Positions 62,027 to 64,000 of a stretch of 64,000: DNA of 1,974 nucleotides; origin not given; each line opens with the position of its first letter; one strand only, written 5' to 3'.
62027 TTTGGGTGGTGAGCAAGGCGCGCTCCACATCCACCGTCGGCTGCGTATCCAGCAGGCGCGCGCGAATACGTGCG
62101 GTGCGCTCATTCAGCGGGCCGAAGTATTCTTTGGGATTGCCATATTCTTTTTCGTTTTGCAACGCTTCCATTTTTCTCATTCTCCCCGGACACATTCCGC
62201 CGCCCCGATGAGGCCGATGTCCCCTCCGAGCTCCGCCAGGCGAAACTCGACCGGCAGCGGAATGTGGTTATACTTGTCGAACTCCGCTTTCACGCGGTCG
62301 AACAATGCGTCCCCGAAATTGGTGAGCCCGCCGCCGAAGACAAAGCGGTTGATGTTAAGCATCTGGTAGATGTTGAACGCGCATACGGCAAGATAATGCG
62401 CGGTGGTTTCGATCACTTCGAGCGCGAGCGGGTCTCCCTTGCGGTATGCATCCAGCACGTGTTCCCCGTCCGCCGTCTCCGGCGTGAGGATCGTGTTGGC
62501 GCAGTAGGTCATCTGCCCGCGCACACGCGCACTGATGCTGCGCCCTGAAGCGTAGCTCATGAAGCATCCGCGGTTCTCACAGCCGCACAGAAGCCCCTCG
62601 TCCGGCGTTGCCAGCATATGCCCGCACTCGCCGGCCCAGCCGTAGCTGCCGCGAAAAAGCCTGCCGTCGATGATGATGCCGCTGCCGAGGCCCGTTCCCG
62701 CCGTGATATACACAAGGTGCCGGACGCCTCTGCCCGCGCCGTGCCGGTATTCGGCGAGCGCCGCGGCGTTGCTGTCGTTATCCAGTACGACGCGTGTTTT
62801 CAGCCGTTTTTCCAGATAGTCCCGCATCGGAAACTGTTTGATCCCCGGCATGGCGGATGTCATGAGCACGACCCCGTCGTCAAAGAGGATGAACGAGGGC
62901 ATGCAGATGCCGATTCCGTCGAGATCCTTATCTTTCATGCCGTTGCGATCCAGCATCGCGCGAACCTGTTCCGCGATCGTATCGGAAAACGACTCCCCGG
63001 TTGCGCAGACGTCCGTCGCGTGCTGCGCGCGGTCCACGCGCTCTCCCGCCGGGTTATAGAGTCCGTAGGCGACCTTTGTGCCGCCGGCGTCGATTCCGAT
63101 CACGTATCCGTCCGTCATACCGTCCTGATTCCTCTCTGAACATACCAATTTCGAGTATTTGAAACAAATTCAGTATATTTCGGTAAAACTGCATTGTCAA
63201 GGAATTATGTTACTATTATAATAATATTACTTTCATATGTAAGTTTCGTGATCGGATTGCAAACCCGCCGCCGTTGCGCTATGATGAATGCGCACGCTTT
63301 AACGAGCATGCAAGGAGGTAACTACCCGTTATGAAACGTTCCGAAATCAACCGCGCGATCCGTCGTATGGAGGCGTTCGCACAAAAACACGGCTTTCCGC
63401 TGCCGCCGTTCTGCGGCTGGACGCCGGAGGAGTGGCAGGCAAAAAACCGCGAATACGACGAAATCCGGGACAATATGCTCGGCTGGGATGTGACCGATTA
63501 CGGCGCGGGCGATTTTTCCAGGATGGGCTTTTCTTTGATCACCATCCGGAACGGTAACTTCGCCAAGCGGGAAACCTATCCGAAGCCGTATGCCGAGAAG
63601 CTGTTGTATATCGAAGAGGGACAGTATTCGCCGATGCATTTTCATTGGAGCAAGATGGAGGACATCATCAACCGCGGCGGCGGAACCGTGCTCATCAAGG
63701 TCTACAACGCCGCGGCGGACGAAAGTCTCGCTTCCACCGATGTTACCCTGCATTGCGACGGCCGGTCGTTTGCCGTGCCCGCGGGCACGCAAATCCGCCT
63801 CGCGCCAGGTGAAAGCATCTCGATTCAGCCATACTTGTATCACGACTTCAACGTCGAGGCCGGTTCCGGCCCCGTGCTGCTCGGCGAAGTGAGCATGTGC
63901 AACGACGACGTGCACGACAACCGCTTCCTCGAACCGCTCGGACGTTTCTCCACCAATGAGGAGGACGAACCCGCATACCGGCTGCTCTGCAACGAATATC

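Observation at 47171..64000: Sugar-type locus with two glycyl radical enzymes fed by an ABC importer and two ROK-type kinases: candidate non-PTS radical (anhydro)sugar-phosphate pathway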

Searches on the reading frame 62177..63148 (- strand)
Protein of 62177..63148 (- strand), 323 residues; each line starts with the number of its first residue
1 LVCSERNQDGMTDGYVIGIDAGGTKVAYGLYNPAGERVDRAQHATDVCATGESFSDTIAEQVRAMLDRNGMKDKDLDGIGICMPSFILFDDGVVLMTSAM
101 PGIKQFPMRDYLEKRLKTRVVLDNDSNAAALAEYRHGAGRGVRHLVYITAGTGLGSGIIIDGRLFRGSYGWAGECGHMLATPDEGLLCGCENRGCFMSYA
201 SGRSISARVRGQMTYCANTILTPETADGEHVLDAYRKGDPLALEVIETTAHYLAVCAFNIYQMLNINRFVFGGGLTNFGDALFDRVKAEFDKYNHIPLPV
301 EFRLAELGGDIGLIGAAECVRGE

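Call 4: search_protein_families(library=pfam, proteins=[window:62177-63148:-])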
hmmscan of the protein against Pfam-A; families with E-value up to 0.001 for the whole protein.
window:62177-63148:- (323 aa): 2 families
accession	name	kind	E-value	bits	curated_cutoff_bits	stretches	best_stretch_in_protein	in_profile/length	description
PF00480.26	ROK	-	8e-61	206.6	22.9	1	16-321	1-292/294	ROK family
PF01869.26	BcrAD_BadFG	-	5.9e-06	26.4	31.5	0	17-80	1-66/271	BadF/BadG/BcrA/BcrD ATPase family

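Call 5: search_protein_families(library=ncbifam, proteins=[window:62177-63148:-], max_evalue=0.01)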
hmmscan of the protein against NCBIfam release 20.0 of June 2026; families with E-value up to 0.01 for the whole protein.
window:62177-63148:- (323 aa): 14 families
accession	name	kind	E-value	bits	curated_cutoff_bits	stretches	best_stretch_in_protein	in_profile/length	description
TIGR00744.1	ROK_glcA_fam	subfamily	3.4e-63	213.8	260.35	1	17-321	1-309/318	ROK family glucokinase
NF003461.0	PRK05082.1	subfamily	3.4e-42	144.8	283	1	16-321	3-287/291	N-acetylmannosamine kinase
NF047821.1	NactlManKinNanK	equivalog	1.3e-36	126.6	450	1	16-318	3-284/288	N-acetylmannosamine kinase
NF009835.0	PRK13310.1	equivalog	1.7e-32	113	380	1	17-290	3-269/303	N-acetylglucosamine kinase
NF047937.1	TransRegNagC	equivalog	3.1e-32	112.3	650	1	16-288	81-350/399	DNA-binding transcriptional regulator NagC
NF007251.0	PRK09698.1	equivalog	2.1e-30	106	253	1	13-320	5-296/304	allose kinase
NF042998.1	bglucokin_BglK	equivalog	9.5e-25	87.4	550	1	18-289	5-257/291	beta-glucoside kinase BglK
NF049930.1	TransRegMlc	equivalog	1.5e-24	87.1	530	1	52-288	122-356/405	sugar metabolism global transcriptional regulator Mlc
NF007108.0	PRK09557.1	equivalog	3.3e-24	85.7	443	1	17-293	4-272/303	fructokinase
NF045551.1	GK_Pyrobac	equivalog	5.7e-24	84.9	500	1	72-318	44-278/294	ATP-dependent glucokinase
NF009836.0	PRK13311.1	equivalog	4e-19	68.8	551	1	17-266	3-246/256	N-acetyl-D-glucosamine kinase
NF045942.1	PolPhglucPhase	equivalog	1.4e-14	54.4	250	1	17-167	3-148/242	polyphosphate--glucose phosphotransferase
NF045550.1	FrctkaseScrK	equivalog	3.8e-12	46.2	400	1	18-209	7-194/293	fructokinase ScrK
NF046058.1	NagK_SO3507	equivalog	0.0052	16.3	370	0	229-277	214-261/295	N-acetylglucosamine kinase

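Call 18: find_encoding_contigs(protein=window:62177-63148:-, flank=10000, max_places=6)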
Protein window:62177-63148:- (323 aa): no gene with exactly this product is on record in the collection.

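Call 23: find_encoding_contigs(protein=window:62177-63118:-, flank=10000, max_places=4)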
Protein window:62177-63118:- (313 aa): 3 contigs read that carry it; 3 places shown.
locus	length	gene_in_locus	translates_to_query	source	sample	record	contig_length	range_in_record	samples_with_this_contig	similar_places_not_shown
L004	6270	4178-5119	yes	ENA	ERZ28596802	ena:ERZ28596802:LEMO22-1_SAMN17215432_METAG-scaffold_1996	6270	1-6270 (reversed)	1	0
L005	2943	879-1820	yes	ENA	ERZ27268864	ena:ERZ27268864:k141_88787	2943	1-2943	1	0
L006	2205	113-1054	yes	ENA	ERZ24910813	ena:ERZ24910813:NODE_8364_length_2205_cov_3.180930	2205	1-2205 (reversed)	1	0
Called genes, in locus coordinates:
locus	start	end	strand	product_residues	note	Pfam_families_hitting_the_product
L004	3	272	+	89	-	?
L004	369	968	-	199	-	-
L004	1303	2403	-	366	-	PF10282:Lactonase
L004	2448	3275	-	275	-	PF00702:Hydrolase, PF05116:S6PP (faint), PF08282:Hydrolase_3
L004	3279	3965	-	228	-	PF07385:Lyx_isomer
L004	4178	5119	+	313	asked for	PF00480:ROK, PF01869:BcrAD_BadFG (faint)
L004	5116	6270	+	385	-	?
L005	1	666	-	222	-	?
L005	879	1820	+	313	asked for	PF00480:ROK, PF01869:BcrAD_BadFG (faint)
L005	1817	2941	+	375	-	?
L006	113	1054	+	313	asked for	PF00480:ROK, PF01869:BcrAD_BadFG (faint)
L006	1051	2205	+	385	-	?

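Call 70: search_solved_structures(query=window:62177-63118:-, max_evalue=1e-15)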
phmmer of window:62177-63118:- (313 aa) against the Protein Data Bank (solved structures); distinct sequences matched with E-value up to 1e-15: 24.
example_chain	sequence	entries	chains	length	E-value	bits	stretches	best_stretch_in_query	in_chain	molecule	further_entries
3vgk_A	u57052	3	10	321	9.8e-46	159.5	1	4-311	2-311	Glucokinase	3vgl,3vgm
2qm1_A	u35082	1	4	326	1.5e-43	152.4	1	3-308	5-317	Glucokinase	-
3vov_A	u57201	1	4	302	2.8e-37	131.7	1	6-307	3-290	Glucokinase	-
6jdc_A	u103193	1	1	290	2.2e-27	99.2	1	8-311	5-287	N-acetylmannosamine kinase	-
3r8e_A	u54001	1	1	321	3.7e-27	98.5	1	3-309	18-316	Hypothetical sugar kinase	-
6jdb_A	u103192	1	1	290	5.9e-27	97.8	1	67-311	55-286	N-acetylmannosamine kinase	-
6jdo_A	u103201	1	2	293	1.2e-26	96.9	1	7-309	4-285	N-acetylmannosamine kinase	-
6jda_A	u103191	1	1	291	1.2e-26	96.8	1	7-309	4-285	N-acetylmannosamine kinase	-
6jdh_A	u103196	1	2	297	1.2e-26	96.8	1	7-309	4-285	N-acetylmannosamine kinase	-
7p7i_AAA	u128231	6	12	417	6.6e-26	94.4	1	7-275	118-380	Ubiquitin-like protein SMT3,N-acetyl-D-glucosamine kinase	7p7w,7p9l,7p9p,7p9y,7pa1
4db3_A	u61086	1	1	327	7.6e-25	90.9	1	6-284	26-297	N-acetyl-D-glucosamine kinase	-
1z05_A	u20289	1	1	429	2.1e-24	89.5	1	67-276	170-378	transcriptional regulator, ROK family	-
2aa4_A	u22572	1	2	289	8.7e-24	87.4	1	7-313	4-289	Putative N-acetylmannosamine kinase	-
2ap1_A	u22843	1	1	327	3.7e-23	85.4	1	6-272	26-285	putative regulator protein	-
3eo3_A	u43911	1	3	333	3.2e-22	82.3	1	7-267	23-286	Bifunctional UDP-N-acetylglucosamine 2-epimerase/N-acetylmannosamine kinase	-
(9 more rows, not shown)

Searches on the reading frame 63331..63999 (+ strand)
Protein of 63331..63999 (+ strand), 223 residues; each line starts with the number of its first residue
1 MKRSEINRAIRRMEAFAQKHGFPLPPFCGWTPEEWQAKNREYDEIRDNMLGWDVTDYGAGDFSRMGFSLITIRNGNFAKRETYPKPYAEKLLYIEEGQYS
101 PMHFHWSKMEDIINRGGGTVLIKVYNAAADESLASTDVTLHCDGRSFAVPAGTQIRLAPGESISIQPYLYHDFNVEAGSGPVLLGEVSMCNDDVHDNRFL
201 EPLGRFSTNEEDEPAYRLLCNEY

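Call 58: search_protein_families(library=pfam, proteins=[window:63331-63999:+], max_evalue=0.0001)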
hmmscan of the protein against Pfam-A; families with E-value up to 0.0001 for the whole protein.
seq(223 aa): 1 family
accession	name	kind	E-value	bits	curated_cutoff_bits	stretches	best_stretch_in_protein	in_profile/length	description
PF07385.18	Lyx_isomer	-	2.5e-98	328.1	20.8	1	1-223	1-222/222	D-lyxose isomerase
